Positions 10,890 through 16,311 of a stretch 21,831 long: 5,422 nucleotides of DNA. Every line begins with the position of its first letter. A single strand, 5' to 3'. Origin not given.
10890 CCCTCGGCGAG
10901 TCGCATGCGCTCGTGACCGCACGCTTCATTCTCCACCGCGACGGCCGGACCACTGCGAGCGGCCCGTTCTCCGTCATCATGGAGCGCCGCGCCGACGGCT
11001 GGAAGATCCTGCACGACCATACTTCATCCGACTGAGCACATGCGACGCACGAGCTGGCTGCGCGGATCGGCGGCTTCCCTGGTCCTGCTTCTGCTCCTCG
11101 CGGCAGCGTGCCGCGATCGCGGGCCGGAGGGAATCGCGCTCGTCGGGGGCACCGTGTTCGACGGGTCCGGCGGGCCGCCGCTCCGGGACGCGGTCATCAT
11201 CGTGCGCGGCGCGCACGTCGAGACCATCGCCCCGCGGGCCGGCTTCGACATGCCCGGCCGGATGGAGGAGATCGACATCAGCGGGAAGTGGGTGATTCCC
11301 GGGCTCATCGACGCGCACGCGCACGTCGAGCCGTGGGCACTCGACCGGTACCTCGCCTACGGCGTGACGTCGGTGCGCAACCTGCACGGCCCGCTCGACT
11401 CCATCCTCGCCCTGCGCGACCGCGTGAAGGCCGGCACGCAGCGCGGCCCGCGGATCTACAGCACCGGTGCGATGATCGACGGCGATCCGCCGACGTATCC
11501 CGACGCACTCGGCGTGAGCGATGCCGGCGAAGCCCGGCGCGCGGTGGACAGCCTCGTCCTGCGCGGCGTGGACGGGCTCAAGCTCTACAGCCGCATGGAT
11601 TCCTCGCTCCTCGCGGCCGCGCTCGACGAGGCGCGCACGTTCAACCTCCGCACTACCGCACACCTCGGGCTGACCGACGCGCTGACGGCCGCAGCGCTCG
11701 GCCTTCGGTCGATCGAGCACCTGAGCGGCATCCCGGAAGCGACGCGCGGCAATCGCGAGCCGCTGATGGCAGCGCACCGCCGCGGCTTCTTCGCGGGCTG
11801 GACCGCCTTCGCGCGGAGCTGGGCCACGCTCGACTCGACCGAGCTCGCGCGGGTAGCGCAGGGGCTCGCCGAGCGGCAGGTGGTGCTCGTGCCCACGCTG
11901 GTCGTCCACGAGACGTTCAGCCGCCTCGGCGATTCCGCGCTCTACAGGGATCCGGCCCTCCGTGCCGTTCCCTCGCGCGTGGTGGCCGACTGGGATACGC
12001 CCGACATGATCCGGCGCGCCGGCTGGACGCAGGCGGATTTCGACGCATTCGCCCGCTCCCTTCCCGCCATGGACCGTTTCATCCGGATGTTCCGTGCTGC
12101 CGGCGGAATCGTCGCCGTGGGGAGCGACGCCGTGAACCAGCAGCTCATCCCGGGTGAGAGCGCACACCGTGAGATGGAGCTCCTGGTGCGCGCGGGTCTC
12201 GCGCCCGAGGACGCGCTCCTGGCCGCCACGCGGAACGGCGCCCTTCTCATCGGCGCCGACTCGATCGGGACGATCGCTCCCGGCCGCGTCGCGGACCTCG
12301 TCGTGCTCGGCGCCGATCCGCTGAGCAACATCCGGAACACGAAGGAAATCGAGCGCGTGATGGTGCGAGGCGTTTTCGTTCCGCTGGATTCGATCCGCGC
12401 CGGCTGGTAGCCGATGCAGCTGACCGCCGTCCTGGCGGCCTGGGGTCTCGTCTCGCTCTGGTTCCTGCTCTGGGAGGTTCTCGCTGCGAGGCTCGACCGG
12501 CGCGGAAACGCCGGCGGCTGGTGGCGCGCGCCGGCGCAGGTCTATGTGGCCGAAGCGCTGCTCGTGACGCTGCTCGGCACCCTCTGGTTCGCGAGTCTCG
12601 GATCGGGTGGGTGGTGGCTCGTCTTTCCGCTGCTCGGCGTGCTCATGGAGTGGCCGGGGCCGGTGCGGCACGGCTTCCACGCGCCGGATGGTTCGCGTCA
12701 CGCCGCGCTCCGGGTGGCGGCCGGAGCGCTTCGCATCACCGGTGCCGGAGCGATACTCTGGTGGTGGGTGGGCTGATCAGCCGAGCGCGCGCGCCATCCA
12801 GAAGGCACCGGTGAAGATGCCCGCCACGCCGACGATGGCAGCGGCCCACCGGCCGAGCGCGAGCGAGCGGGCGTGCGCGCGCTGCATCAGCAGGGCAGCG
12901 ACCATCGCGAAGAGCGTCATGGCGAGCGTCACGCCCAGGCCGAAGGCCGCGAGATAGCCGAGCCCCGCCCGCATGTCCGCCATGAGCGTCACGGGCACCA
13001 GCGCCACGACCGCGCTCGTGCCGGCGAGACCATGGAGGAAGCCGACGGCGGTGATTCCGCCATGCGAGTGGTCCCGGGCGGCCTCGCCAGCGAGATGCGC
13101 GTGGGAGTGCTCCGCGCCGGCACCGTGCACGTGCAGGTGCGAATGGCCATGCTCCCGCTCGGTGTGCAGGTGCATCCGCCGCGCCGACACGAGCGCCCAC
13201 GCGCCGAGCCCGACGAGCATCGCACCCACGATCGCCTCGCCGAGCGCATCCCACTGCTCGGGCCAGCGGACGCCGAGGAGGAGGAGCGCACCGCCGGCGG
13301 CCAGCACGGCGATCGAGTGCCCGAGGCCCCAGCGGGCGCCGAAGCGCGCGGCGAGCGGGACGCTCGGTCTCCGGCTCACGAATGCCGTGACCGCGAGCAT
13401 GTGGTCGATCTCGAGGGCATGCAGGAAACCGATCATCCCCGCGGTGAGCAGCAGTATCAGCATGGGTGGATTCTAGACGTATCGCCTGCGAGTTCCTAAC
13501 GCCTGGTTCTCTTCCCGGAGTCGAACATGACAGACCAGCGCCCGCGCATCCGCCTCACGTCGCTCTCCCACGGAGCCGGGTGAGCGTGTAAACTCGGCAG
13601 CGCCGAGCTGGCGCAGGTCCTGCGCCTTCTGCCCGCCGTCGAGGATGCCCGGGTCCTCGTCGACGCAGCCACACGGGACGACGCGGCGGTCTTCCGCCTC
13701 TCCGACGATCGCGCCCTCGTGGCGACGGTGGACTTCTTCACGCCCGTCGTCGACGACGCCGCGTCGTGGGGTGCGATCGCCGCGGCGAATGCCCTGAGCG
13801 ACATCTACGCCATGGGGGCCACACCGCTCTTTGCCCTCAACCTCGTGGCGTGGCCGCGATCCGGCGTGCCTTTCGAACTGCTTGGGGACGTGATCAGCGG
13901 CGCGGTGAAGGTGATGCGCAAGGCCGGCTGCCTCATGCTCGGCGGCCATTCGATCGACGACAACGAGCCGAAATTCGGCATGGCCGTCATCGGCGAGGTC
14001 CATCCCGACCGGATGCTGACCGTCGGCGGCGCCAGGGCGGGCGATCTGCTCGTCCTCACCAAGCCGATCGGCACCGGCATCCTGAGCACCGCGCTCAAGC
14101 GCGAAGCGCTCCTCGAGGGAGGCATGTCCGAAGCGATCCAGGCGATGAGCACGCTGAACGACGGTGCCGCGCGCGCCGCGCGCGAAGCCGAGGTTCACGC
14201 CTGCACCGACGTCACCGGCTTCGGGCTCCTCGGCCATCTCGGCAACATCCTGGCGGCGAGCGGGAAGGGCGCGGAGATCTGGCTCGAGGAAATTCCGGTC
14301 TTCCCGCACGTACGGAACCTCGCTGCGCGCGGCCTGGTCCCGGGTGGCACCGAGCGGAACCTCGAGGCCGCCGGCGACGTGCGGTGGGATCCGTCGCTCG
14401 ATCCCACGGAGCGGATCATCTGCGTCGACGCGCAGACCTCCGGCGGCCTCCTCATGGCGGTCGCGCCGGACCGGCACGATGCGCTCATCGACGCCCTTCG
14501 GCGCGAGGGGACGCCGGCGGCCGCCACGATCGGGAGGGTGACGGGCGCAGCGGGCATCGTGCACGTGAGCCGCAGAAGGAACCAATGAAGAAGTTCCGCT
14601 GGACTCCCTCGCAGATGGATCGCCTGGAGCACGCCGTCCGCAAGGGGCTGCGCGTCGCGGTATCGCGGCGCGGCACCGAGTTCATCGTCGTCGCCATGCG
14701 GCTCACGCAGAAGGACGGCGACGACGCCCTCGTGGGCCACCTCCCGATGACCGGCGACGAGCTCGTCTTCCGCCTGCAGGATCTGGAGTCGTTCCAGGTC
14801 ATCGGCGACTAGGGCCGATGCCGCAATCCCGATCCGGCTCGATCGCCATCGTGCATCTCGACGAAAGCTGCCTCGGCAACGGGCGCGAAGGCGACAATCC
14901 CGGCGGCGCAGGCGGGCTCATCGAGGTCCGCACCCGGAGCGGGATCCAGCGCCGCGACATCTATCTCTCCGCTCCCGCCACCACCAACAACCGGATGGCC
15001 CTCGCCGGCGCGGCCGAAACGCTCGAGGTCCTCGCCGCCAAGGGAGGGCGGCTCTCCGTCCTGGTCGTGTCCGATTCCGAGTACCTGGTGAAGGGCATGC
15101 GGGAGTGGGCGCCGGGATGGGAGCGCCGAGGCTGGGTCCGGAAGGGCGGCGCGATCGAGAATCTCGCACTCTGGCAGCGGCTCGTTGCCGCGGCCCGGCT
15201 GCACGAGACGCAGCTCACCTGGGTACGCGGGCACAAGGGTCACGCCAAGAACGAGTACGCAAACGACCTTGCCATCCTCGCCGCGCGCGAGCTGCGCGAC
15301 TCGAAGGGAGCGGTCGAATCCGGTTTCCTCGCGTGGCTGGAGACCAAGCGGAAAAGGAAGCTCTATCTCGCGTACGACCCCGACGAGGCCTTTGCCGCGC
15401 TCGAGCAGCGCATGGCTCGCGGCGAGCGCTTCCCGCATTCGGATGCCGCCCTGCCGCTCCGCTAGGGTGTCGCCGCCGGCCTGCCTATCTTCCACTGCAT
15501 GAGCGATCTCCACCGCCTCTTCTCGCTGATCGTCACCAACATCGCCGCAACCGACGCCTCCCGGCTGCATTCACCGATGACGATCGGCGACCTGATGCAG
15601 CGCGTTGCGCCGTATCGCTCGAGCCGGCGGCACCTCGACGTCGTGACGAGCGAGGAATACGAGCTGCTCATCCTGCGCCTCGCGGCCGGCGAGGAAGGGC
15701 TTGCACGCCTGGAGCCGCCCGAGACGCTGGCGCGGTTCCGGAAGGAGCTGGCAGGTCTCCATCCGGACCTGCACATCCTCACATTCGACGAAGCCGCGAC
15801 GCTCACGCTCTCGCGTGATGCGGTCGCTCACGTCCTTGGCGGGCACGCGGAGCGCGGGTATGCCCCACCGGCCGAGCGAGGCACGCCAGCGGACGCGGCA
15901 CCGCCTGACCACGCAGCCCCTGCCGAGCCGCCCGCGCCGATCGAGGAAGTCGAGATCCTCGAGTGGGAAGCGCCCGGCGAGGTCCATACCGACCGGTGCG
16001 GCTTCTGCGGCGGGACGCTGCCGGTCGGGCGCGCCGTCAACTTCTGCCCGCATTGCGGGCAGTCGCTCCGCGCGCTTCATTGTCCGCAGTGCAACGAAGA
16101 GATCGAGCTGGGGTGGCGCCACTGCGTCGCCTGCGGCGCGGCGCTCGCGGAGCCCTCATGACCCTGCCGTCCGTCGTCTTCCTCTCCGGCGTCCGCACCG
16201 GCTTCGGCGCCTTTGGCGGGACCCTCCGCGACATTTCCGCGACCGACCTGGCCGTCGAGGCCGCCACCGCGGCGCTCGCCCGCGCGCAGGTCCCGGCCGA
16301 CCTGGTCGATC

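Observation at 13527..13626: selD is itself a selenoprotein: the in-frame UGA at 13581-13583 and a SECIS-like GGUC hairpin were missed by the ORF caller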

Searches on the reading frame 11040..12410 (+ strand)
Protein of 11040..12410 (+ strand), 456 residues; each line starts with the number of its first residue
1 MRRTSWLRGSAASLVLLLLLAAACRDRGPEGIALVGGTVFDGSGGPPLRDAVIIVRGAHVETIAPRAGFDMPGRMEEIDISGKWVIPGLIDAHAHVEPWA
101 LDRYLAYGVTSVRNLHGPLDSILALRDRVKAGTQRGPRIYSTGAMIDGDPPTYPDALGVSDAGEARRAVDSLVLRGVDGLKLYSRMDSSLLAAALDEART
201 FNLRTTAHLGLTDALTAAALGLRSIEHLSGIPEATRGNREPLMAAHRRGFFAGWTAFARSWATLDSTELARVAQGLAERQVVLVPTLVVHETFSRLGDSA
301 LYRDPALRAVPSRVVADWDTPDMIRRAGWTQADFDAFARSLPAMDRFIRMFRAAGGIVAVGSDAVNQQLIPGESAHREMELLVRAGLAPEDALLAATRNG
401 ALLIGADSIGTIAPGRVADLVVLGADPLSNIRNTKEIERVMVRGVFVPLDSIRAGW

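Call 11: search_protein_families(library=pfam, proteins=[window:11040-12410:+])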
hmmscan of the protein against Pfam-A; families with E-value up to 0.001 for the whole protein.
window:11040-12410:+ (456 aa): 2 families
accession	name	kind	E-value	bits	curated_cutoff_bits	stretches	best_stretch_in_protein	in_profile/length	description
PF01979.26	Amidohydro_1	-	2.3e-19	70.3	25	1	84-446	1-344/345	Amidohydrolase family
PF07969.17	Amidohydro_3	-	7.1e-11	42.7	29.7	1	383-447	403-471/472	Amidohydrolase family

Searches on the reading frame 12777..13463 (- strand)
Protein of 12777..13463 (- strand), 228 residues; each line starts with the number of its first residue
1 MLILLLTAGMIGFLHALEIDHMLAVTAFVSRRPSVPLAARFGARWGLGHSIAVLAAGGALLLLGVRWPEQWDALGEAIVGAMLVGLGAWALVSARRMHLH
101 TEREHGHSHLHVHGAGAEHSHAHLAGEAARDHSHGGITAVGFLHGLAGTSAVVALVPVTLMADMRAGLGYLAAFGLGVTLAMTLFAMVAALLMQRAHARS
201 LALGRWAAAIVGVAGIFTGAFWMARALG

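Call 12: search_protein_families(library=pfam, proteins=[window:12777-13463:-])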
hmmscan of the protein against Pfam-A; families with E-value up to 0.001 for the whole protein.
window:12777-13463:- (228 aa): 1 family
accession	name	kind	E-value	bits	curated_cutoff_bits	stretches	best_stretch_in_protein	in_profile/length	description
PF13386.12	DsbD_2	-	0.00016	22.1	24.9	1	56-213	49-198/199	Cytochrome C biogenesis protein transmembrane region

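Call 49: search_protein_families(library=ncbifam, proteins=[window:12777-13463:-], max_evalue=0.1)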
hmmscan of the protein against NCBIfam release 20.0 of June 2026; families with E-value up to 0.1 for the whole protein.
window:12777-13463:- (228 aa): 0 families

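Call 55: search_protein_families(library=pfam, proteins=[window:12777-13463:-], max_evalue=1)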
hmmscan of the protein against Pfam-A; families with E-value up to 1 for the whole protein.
window:12777-13463:- (228 aa): 1 family
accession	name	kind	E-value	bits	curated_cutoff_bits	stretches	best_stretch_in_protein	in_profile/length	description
PF13386.12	DsbD_2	-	0.00016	22.1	24.9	1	56-213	49-198/199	Cytochrome C biogenesis protein transmembrane region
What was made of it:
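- Tried and rejected: NCBIfam and Pfam searches for the neighbouring 228-aa membrane protein and the 75-aa ORF gave no significant family (calls 12, 49, 55).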

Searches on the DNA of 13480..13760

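Call 54: search_rna_families(source=window, start=13480, end=13760, threshold=evalue, max_evalue=10)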
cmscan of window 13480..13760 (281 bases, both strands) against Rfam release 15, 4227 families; matches with E-value up to 10: 4.
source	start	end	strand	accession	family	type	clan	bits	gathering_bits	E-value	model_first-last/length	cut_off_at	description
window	13602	13687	+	RF01720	Pseudomon-Rho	Cis-reg;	-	22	45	0.28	1-102/102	no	Pseudomon-Rho RNA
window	13593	13639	-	RF03178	mir-4515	Gene; miRNA;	-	20.7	99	0.28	1-81/81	no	mir-4515 microRNA precursor family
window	13630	13669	-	RF03438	mir-1956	Gene; miRNA;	-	19.3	95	0.36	13-52/65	no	mir-1956 microRNA precursor family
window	13587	13635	-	RF02808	PyrR210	Gene; snRNA; snoRNA; HACA-box;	-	13.7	59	2.9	1-59/59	no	Pyrobaculum sRNA 210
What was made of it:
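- On Any Rfam family: A permissive search of 13480-13760 gives only noise (E of 0.28 or higher, 22 bits or less against cutoffs of 45-99; call 54).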

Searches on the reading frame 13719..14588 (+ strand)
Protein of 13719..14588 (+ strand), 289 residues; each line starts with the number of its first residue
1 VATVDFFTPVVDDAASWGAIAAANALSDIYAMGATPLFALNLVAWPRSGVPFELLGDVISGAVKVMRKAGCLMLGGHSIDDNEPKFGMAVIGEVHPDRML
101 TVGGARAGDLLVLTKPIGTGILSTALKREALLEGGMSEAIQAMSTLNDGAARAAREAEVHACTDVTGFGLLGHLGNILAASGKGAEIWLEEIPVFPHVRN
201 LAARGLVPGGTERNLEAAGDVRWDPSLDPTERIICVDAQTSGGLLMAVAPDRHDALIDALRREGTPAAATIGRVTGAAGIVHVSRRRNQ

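Call 53: find_encoding_contigs(protein=window:13719-14588:+, flank=10000, max_places=3)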
Protein window:13719-14588:+ (289 aa): no gene with exactly this product is on record in the collection.
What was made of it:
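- Tried and rejected: A provenance lookup of the window's own short ORF found nothing on record (call 53).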

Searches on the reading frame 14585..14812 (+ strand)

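Call 49: search_protein_families(library=ncbifam, proteins=[window:14585-14812:+], max_evalue=0.1)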
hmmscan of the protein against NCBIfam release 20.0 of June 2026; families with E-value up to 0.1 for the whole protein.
window:14585-14812:+ (75 aa): 0 families

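Call 55: search_protein_families(library=pfam, proteins=[window:14585-14812:+], max_evalue=1)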
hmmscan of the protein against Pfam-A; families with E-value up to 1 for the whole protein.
window:14585-14812:+ (75 aa): 1 family
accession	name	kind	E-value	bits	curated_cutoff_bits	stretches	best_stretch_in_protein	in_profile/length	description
PF01149.29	Fapy_DNA_glyco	-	0.099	13.7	25.5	1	4-61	34-84/117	Formamidopyrimidine-DNA glycosylase N-terminal domain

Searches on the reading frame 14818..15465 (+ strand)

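Call 12: search_protein_families(library=pfam, proteins=[window:14818-15465:+])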
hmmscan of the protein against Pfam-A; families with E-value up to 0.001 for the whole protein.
window:14818-15465:+ (215 aa): 1 family
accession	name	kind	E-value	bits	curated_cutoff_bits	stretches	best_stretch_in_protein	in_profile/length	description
PF00075.30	RNase_H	-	9.9e-23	81.3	25.8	1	11-155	5-139/141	RNase H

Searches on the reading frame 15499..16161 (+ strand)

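Call 12: search_protein_families(library=pfam, proteins=[window:15499-16161:+])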
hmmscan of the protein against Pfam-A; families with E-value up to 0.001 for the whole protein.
window:15499-16161:+ (220 aa): 4 families
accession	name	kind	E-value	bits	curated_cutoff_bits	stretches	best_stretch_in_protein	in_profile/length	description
PF12773.13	DZR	-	1e-08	35.6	27.3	1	167-213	1-45/45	Double zinc ribbon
PF13240.11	Zn_Ribbon_1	-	3.1e-06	27.2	25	1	194-216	1-23/23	zinc-ribbon domain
PF13248.11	Zn_ribbon_3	-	0.00012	21.8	27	0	195-214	5-24/26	zinc-ribbon domain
PF17032.10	Zn_ribbon_15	-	0.00025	22.2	28.9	0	193-213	53-73/73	zinc-ribbon family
